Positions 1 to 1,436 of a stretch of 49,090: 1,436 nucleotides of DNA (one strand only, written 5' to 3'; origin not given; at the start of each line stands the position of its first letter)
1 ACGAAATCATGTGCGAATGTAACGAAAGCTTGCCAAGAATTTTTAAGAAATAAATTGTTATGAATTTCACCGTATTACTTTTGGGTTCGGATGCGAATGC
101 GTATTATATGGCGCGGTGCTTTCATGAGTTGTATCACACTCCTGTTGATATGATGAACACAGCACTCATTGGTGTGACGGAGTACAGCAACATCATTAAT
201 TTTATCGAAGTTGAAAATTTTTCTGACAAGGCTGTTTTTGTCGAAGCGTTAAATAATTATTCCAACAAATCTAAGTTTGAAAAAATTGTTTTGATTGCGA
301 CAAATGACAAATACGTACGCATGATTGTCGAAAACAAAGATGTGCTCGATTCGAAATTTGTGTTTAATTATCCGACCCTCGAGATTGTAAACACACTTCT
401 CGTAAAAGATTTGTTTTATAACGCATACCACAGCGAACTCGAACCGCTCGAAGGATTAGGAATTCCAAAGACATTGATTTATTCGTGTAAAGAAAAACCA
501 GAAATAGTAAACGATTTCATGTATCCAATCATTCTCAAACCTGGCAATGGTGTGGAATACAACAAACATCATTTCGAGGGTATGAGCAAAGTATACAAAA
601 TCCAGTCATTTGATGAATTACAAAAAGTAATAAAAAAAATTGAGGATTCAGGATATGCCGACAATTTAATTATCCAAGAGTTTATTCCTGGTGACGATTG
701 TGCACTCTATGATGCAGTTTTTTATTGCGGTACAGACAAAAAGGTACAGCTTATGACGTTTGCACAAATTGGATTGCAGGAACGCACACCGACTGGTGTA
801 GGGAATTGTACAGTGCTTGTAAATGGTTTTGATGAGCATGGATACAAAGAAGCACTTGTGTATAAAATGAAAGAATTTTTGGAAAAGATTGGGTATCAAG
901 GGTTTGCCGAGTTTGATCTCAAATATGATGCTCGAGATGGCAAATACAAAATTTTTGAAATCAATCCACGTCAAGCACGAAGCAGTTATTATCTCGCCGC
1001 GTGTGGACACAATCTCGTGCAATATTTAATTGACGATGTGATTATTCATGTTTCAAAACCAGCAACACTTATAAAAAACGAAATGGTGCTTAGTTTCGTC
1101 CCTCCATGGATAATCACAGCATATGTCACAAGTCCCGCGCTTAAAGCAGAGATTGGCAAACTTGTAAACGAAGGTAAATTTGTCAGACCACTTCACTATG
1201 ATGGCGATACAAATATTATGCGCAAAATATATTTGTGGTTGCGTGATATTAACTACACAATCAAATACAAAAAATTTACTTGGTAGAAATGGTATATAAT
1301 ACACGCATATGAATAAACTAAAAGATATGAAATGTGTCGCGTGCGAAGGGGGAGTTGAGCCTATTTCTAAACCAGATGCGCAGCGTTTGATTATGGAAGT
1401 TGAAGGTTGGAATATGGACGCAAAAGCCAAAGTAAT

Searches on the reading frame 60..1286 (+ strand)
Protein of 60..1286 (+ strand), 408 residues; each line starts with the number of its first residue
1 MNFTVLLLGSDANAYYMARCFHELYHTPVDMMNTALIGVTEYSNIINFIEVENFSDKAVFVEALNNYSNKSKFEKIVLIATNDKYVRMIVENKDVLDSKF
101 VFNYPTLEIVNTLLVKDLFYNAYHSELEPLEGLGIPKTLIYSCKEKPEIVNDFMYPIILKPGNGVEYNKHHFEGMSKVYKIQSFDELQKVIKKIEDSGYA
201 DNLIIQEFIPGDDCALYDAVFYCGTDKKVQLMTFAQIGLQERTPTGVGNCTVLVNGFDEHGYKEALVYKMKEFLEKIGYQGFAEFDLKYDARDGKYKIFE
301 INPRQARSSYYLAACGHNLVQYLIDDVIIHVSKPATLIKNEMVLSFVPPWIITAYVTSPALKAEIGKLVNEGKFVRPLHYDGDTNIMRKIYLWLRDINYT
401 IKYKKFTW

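Call 67: find_encoding_contigs(protein=window:60-1286:+, flank=10000, max_places=2)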
Protein window:60-1286:+ (408 aa): 2 contigs read that carry it; 1 place shown.
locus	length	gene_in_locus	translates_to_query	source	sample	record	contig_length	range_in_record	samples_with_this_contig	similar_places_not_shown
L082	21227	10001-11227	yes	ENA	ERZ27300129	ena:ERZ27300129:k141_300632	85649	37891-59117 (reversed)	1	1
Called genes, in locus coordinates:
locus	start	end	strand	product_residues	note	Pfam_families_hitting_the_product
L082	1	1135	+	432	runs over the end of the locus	-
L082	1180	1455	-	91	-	-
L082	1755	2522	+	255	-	PF00849:PseudoU_synth_2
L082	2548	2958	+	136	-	PF01245:Ribosomal_L19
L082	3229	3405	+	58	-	-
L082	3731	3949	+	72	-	-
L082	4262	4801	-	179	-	-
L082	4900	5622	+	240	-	PF01988:VIT1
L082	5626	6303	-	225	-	PF14360:PAP2_C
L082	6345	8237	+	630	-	PF13522:GATase_6, PF13537:GATase_7, PF00733:Asn_synthase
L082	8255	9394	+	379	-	PF01168:Ala_racemase_N, PF00842:Ala_racemase_C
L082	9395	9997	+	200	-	-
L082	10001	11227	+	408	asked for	-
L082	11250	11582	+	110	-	PF01329:Pterin_4a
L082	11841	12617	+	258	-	PF01209:Ubie_methyltran, PF13489:Methyltransf_23, PF05175:MTS (weak), PF06325:PrmA (faint), PF13847:Methyltransf_31, PF08241:Methyltransf_11, PF08242:Methyltransf_12, PF13649:Methyltransf_25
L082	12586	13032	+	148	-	PF07366:SnoaL (faint), PF12680:SnoaL_2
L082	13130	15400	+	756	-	PF18911:PKD_4 (faint), PF03382:DUF285, PF18998:Flg_new_2, PF01471:PG_binding_1 (faint)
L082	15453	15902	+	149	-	-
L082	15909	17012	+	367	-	PF00149:Metallophos, PF12850:Metallophos_2 (faint)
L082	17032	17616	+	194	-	PF00230:MIP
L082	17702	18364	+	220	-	PF06736:TMEM175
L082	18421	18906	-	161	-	-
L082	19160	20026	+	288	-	PF10672:Methyltrans_SAM, PF03602:Cons_hypoth95 (weak), PF09445:Methyltransf_15 (weak)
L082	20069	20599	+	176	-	PF00254:FKBP_C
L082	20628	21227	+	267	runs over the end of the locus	PF04402:SIMPL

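Call 69: find_encoding_contigs(protein=L082:1755-2522:+, flank=10000, max_places=2)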
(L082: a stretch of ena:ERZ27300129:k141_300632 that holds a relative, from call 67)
Protein L082:1755-2522:+ (255 aa): 4 contigs read that carry it; 2 places shown.
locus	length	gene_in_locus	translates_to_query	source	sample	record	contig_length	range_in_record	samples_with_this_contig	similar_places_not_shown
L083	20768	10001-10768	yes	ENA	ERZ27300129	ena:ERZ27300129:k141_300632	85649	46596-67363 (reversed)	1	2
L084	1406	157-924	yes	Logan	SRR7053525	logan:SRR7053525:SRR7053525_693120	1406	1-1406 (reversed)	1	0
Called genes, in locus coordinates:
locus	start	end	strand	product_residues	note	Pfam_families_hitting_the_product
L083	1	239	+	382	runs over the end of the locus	PF00390:malic, PF01262:AlaDh_PNT_C (faint), PF03949:Malic_M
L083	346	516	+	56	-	-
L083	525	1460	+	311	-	-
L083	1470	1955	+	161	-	-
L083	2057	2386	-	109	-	PF08570:DUF1761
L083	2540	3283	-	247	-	PF14528:LAGLIDADG_3 (faint)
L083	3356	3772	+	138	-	PF03652:RuvX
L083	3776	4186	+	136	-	PF01588:tRNA_bind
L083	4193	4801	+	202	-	PF09335:VTT_dom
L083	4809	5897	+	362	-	PF11104:PilM_2, PF06723:MreB_Mbl (faint), PF14450:FtsA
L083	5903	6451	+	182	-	-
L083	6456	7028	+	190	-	-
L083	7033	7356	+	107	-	-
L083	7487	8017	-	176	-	-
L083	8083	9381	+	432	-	-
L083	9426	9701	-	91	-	-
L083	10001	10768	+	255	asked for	PF00849:PseudoU_synth_2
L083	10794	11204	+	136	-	PF01245:Ribosomal_L19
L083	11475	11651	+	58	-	-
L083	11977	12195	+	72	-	-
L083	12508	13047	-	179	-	-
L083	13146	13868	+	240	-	PF01988:VIT1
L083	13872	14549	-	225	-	PF14360:PAP2_C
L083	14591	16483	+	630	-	PF13522:GATase_6, PF13537:GATase_7, PF00733:Asn_synthase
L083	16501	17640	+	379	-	PF01168:Ala_racemase_N, PF00842:Ala_racemase_C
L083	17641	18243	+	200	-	-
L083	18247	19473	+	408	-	-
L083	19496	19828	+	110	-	PF01329:Pterin_4a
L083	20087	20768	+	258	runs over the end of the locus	PF01209:Ubie_methyltran, PF13489:Methyltransf_23, PF05175:MTS (weak), PF06325:PrmA (faint), PF13847:Methyltransf_31, PF08241:Methyltransf_11, PF08242:Methyltransf_12, PF13649:Methyltransf_25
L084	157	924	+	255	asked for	PF00849:PseudoU_synth_2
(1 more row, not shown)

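Call 71: find_encoding_contigs(protein=L083:525-1460:+, flank=10000, max_places=1)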
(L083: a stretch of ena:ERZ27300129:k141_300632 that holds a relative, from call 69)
Protein L083:525-1460:+ (311 aa): 3 contigs read that carry it; 1 place shown.
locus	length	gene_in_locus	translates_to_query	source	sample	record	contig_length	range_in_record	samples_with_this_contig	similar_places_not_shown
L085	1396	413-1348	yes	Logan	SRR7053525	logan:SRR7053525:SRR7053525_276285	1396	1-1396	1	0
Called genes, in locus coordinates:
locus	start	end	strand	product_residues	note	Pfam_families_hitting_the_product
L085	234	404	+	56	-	-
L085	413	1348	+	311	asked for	-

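Call 72: find_encoding_contigs(protein=L083:525-1460:+, flank=10000, max_places=4)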
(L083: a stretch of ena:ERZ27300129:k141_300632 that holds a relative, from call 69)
Protein L083:525-1460:+ (311 aa): 3 contigs read that carry it; 1 place shown.
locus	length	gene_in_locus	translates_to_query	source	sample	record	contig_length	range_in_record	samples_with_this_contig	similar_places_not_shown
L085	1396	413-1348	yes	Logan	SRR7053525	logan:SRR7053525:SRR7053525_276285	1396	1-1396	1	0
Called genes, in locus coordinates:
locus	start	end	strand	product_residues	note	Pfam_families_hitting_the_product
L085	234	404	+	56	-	-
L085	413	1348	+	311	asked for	-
